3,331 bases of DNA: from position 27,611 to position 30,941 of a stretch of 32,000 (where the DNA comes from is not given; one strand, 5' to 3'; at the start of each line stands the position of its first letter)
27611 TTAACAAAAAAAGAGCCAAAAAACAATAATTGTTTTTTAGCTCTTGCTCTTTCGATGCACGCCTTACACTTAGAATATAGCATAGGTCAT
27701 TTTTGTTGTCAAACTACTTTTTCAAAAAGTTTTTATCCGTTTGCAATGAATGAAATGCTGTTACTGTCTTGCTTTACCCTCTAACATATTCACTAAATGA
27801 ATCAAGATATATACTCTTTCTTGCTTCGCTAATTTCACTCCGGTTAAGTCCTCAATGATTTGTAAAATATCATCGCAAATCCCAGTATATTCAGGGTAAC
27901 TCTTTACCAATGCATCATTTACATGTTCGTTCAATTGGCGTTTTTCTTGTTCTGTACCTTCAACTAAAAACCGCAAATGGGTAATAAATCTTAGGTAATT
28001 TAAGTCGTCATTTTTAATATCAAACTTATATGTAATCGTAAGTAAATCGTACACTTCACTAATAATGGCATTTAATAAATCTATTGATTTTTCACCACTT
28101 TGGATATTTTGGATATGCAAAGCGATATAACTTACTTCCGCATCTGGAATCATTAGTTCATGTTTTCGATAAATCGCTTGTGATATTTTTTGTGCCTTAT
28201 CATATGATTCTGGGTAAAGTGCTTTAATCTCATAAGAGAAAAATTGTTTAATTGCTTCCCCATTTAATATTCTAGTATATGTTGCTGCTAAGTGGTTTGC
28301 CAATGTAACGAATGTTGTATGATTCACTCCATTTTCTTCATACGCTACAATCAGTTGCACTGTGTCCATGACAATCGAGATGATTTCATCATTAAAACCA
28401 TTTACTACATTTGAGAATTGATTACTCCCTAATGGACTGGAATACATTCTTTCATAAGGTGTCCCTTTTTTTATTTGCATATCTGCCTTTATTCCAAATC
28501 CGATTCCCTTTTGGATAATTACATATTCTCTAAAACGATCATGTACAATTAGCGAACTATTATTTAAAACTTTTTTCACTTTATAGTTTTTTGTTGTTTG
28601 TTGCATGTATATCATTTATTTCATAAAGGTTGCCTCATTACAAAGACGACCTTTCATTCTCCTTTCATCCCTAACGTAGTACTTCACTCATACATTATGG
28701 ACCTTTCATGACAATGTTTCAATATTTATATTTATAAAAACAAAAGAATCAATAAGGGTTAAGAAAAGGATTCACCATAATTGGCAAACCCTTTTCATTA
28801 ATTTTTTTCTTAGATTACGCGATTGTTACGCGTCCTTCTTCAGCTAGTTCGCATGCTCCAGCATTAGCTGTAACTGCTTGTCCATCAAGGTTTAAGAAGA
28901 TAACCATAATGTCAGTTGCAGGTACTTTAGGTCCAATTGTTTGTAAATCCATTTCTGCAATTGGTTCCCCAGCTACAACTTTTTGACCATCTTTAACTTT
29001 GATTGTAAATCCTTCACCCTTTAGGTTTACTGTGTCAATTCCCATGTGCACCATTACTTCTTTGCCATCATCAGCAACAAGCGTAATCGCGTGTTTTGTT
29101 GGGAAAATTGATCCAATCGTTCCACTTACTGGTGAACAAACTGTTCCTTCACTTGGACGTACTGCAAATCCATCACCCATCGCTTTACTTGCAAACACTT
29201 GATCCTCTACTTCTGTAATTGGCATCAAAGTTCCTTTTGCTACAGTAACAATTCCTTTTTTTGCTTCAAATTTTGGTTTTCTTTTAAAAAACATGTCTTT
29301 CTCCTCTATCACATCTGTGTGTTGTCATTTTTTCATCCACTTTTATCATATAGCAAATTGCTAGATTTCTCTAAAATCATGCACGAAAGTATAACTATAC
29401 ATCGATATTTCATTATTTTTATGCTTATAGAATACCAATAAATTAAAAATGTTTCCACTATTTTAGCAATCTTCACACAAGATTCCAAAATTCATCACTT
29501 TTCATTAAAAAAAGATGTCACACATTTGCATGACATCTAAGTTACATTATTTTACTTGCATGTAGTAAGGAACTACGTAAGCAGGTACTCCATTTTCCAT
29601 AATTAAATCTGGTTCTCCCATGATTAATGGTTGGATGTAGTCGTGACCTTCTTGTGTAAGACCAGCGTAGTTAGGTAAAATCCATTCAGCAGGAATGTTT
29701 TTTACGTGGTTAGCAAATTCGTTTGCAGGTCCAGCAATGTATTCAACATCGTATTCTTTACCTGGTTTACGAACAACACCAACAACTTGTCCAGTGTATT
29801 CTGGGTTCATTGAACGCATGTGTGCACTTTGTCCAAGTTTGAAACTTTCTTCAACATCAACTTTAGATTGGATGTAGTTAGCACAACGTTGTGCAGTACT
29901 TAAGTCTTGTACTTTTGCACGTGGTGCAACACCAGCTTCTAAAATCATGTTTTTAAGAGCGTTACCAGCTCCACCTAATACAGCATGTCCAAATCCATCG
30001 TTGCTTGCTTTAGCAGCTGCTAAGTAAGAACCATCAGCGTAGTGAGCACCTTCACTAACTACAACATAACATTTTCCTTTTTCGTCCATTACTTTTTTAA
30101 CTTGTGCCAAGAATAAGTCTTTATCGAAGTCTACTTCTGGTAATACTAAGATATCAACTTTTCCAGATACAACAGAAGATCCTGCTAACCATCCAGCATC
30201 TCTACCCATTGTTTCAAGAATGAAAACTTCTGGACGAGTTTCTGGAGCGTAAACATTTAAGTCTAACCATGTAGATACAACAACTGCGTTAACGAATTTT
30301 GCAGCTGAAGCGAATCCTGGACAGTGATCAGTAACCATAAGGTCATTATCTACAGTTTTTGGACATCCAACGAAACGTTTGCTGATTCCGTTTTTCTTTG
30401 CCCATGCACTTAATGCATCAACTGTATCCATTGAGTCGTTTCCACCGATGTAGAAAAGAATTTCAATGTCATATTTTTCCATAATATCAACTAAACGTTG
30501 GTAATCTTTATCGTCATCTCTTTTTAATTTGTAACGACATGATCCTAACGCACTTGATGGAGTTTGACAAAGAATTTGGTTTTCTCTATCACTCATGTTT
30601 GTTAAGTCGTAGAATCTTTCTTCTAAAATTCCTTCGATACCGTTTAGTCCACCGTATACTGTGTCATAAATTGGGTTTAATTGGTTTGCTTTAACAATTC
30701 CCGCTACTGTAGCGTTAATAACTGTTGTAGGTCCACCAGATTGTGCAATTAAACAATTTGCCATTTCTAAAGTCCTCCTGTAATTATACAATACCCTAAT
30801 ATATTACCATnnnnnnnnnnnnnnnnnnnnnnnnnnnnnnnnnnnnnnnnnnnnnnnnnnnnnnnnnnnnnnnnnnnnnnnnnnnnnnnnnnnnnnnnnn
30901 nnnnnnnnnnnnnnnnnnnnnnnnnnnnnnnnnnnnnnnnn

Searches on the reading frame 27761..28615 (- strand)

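Call 9: search_protein_families(library=pfam, proteins=[window:27761-28615:-])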
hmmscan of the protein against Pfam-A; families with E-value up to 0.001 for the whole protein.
window:27761-28615:- (284 aa): 2 families
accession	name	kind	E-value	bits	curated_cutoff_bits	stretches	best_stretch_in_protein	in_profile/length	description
PF00874.25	PRD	-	8e-25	87.4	23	2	98-170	17-89/90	PRD domain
PF03123.20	CAT_RBD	-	1.5e-10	41.2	25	1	11-59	1-49/57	CAT RNA binding domain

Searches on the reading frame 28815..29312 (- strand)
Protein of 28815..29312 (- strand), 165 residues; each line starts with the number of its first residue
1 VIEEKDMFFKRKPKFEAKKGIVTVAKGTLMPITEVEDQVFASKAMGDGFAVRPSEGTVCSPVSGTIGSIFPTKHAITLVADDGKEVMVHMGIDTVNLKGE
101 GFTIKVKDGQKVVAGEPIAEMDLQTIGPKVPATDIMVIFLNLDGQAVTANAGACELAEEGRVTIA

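Call 9: search_protein_families(library=pfam, proteins=[window:28815-29312:-])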
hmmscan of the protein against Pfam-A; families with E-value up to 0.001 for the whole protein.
window:28815-29312:- (165 aa): 1 family
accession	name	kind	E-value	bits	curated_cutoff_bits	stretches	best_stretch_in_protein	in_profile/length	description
PF00358.26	PTS_EIIA_1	-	3.4e-45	153.3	27.2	1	21-143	3-125/127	phosphoenolpyruvate-dependent sugar phosphotransferase system, EIIA 1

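Call 45: search_protein_families(library=ncbifam, proteins=[window:28815-29312:-], max_evalue=0.00001)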
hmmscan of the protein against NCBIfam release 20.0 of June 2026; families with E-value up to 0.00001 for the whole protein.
window:28815-29312:- (165 aa): 5 families
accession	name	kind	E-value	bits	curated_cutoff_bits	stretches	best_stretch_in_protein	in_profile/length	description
TIGR01995.1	PTS-II-ABC-beta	subfamily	7.9e-43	146.8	614.7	1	14-144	466-596/618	beta-glucoside-specific PTS transporter subunit IIABC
TIGR00830.1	PTBA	subfamily_domain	2.8e-41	140.3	97.5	1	21-141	1-121/121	glucose PTS transporter subunit IIA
NF006962.0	PRK09439.1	equivalog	2.4e-33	115.2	212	1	11-144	13-146/169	PTS glucose transporter subunit IIA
NF007335.0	PRK09824.1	equivalog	9.5e-32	110.4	894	1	16-129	476-589/627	PTS beta-glucoside transporter subunit IIABC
NF007608.0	PRK10255.1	equivalog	1e-31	110.2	1010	1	21-130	501-610/648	PTS N-acetyl glucosamine transporter subunit IIABC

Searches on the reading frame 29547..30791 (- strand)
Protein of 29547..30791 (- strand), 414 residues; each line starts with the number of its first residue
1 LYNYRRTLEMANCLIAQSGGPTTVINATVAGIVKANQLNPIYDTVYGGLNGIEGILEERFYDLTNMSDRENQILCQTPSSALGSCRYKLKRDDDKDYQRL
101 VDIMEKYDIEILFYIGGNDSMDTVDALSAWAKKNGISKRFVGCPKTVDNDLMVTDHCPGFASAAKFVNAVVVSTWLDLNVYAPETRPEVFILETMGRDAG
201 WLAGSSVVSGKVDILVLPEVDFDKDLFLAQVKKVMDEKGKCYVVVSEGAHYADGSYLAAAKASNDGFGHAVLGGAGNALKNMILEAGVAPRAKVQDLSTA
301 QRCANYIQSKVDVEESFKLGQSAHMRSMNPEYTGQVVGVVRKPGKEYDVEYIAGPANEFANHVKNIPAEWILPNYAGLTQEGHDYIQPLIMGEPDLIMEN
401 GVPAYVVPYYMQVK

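Call 9: search_protein_families(library=pfam, proteins=[window:29547-30791:-])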
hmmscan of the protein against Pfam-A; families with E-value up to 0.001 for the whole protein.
window:29547-30791:- (414 aa): 1 family
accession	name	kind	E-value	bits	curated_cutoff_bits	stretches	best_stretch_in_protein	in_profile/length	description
PF00365.25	PFK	-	8.8e-50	170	30.9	1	13-302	2-254/277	Phosphofructokinase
